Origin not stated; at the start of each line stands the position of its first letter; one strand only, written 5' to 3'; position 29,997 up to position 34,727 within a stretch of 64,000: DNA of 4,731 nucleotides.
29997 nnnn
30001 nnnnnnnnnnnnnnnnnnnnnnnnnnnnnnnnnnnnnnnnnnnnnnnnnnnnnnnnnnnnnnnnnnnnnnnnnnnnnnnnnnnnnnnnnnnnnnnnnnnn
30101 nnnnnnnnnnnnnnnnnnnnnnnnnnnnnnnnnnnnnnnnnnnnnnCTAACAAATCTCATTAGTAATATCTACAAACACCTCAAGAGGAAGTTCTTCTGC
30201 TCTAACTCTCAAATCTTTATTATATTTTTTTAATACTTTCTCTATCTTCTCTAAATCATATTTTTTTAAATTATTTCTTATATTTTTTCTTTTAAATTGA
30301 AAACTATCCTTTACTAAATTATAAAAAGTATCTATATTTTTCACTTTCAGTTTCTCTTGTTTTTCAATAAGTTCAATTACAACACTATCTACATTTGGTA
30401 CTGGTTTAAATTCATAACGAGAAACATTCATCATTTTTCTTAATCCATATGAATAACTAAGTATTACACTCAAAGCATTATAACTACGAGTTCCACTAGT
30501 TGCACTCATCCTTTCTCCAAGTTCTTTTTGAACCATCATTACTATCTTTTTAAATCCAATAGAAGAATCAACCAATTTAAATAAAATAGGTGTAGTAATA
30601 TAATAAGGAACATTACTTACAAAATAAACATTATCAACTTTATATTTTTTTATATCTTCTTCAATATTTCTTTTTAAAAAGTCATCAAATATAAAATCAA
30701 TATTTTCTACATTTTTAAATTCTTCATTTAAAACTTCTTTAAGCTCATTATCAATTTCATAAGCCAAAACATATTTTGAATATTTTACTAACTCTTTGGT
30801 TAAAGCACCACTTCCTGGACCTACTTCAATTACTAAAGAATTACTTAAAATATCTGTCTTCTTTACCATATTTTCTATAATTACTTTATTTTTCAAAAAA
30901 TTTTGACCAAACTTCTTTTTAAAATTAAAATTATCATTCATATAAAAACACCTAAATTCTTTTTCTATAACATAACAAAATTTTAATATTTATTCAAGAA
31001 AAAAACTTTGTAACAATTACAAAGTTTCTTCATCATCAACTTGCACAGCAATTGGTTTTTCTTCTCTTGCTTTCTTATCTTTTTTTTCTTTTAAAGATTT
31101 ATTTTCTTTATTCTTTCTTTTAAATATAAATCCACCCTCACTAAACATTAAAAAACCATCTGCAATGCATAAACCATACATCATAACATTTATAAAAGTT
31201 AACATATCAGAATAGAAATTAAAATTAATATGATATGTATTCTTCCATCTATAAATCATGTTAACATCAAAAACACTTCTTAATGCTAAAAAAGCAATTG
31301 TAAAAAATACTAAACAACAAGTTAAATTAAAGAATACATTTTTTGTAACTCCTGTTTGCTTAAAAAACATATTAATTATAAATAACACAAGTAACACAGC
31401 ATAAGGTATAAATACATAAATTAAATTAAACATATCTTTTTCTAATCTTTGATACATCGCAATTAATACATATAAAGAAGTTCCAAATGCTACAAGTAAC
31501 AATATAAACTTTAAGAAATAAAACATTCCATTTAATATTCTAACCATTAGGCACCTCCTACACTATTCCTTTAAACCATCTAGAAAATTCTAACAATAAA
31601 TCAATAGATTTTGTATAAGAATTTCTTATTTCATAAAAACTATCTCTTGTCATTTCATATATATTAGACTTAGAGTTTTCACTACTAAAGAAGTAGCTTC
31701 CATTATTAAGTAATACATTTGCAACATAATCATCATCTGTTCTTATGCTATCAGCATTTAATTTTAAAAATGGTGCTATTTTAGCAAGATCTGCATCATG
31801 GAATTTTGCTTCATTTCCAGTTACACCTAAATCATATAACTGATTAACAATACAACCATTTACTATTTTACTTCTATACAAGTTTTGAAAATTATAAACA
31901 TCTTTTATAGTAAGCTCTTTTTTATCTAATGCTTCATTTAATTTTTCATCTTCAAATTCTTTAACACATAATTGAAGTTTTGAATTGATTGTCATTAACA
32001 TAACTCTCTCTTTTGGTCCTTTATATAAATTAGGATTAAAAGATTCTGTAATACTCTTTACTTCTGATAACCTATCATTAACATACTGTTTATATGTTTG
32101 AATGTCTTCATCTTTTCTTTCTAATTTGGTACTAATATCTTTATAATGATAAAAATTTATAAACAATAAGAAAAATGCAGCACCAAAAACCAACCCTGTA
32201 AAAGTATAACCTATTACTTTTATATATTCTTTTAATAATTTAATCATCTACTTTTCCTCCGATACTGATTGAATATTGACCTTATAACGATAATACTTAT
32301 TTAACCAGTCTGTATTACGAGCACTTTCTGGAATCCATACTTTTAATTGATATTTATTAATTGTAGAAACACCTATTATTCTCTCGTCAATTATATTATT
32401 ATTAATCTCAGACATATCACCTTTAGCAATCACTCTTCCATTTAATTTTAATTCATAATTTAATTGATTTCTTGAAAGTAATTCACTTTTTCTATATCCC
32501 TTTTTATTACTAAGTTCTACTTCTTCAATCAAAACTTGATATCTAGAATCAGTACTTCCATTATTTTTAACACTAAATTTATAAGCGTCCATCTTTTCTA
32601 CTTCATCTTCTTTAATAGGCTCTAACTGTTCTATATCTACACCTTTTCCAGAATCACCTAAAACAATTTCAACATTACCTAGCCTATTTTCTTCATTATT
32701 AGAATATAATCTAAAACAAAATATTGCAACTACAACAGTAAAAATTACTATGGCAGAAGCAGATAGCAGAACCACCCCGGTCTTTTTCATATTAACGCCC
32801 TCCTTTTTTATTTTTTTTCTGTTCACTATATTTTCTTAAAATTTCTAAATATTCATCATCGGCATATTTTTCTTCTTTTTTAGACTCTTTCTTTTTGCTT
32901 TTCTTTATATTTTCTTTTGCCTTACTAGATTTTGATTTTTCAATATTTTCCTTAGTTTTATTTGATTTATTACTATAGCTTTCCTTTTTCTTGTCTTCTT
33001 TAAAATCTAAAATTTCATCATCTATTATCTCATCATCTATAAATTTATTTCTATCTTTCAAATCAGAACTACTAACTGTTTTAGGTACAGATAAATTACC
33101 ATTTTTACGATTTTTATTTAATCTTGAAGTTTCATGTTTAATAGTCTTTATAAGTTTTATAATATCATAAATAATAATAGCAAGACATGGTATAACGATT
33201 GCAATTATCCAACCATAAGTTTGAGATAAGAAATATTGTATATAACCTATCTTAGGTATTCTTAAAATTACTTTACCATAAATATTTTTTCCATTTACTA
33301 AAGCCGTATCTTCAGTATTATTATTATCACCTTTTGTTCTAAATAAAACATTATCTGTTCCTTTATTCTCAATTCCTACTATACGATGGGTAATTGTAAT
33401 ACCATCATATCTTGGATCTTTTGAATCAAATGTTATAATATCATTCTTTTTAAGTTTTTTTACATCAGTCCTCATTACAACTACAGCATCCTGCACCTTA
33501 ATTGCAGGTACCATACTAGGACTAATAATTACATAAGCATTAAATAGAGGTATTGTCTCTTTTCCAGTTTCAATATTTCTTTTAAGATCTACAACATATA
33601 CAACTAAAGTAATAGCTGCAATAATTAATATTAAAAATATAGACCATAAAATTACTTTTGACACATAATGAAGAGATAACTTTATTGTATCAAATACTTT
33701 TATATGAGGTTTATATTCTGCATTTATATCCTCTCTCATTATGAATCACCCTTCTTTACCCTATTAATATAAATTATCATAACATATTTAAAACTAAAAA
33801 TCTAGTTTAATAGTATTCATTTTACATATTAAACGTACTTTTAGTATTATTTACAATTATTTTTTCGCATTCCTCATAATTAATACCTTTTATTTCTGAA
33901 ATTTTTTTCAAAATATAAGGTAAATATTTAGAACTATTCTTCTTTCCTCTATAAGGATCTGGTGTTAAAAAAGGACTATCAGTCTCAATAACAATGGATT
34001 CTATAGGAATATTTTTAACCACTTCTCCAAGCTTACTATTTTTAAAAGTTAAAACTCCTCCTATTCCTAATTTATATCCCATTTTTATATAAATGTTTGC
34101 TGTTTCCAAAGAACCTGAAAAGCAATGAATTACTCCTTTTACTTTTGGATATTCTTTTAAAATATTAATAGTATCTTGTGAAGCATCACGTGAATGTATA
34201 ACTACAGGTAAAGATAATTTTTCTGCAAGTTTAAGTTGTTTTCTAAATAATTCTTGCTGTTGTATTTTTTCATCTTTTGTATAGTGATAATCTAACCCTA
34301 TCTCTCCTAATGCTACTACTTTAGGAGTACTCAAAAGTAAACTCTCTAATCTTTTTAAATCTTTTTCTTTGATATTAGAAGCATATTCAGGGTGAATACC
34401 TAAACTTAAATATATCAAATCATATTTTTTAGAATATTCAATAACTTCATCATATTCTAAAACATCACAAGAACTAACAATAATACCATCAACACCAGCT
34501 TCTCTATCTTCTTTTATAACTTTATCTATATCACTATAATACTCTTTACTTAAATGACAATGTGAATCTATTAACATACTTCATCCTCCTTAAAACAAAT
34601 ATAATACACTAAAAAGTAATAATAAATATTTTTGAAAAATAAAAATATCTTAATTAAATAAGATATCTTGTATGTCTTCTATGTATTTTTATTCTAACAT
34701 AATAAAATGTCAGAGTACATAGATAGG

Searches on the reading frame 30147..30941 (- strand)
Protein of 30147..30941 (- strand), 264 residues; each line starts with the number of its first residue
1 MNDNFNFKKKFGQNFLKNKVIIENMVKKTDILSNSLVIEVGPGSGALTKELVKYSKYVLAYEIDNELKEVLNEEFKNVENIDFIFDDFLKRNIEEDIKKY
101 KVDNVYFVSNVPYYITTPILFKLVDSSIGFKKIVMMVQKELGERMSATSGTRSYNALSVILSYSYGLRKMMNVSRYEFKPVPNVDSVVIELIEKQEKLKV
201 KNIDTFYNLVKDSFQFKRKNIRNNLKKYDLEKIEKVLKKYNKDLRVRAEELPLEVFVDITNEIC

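Call 9: search_protein_families(library=pfam, proteins=[window:30147-30941:-], max_evalue=0.00001)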
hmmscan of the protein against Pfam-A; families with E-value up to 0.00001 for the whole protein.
window:30147-30941:- (264 aa): 1 family
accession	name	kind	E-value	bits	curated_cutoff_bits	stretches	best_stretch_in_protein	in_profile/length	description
PF00398.26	RrnaAD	-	7.1e-59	199.5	24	1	5-263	2-261/263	Ribosomal RNA adenine dimethylase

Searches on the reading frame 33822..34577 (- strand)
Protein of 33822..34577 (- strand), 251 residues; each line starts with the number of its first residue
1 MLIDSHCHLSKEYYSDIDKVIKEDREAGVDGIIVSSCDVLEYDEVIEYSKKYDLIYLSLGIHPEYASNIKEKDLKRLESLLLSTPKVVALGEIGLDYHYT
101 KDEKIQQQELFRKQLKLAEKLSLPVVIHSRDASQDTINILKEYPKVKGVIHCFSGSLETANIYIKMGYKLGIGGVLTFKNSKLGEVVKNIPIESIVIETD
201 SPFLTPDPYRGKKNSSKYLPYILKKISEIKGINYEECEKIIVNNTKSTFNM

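Call 9: search_protein_families(library=pfam, proteins=[window:33822-34577:-], max_evalue=0.00001)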
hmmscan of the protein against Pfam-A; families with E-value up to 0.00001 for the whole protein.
window:33822-34577:- (251 aa): 1 family
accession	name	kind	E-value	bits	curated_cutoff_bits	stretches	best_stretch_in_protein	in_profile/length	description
PF01026.27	TatD_DNase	-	4.2e-83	279.1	27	1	3-250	1-253/253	TatD related DNase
